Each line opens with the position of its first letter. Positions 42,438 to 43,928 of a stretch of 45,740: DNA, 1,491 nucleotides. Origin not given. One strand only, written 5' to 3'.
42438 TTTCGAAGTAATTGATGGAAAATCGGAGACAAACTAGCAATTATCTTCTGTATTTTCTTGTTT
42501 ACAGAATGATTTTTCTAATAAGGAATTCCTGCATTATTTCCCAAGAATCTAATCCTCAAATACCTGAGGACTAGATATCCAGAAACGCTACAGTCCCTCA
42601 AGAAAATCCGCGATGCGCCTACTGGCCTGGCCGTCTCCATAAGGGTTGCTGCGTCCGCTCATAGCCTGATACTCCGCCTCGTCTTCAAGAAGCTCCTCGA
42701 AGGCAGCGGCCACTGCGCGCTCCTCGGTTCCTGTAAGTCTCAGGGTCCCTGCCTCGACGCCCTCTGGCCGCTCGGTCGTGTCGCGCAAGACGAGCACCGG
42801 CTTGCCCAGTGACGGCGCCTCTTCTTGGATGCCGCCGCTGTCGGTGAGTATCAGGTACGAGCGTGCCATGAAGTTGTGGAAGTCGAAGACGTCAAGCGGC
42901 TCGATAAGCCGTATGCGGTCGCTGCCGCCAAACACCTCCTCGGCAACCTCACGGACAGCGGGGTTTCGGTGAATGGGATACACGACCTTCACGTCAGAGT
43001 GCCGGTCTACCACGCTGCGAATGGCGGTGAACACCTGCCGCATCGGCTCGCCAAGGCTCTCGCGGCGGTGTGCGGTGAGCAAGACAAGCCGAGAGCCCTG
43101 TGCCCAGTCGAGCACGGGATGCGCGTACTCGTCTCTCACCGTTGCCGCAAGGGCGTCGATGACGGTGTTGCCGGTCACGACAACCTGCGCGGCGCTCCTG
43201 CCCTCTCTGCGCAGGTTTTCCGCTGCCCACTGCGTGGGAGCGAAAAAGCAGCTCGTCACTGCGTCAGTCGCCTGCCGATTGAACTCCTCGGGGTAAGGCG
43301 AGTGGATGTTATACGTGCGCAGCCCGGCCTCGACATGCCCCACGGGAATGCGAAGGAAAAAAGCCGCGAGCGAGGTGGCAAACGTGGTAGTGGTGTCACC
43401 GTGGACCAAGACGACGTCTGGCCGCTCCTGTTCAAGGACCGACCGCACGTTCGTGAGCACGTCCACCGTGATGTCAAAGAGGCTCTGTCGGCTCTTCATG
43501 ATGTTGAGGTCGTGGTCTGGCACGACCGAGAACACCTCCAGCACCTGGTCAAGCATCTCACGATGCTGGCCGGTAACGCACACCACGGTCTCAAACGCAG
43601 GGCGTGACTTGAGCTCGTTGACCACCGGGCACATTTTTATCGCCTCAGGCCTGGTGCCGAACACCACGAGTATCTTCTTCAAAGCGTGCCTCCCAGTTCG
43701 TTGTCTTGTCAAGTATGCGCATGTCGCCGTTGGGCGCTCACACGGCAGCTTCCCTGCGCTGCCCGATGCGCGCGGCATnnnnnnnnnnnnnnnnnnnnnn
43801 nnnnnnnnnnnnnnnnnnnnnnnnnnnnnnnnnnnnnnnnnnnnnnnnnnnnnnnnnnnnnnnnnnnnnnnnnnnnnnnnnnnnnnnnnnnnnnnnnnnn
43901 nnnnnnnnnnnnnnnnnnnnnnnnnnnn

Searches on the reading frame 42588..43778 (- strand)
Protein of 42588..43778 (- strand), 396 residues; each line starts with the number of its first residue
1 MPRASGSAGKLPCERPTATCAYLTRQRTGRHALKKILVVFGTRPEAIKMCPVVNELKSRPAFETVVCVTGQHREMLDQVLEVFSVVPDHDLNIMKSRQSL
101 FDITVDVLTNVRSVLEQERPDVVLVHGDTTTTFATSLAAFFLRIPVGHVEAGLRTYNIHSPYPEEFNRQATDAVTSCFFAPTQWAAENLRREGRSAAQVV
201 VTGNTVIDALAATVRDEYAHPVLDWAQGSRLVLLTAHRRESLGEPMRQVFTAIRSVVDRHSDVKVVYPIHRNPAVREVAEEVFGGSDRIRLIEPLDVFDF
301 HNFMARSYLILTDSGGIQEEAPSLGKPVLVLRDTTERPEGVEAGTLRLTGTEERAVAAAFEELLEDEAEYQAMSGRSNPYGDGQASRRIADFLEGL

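Call 18: search_protein_families(library=pfam, proteins=[window:42588-43778:-], max_evalue=0.001)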
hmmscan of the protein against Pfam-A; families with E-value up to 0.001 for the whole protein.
window:42588-43778:- (396 aa): 3 families
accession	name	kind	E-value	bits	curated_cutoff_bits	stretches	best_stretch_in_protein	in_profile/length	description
PF02350.25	Epimerase_2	-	2.1e-119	398.9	30.6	1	55-394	2-347/347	UDP-N-acetylglucosamine 2-epimerase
PF13579.12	Glyco_trans_4_4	-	4.7e-08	34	29.7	1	83-204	37-157/158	Glycosyl transferase 4-like domain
PF13439.12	Glyco_transf_4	-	1.9e-05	25.2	28.5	1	103-206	56-166/170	Glycosyltransferase Family 4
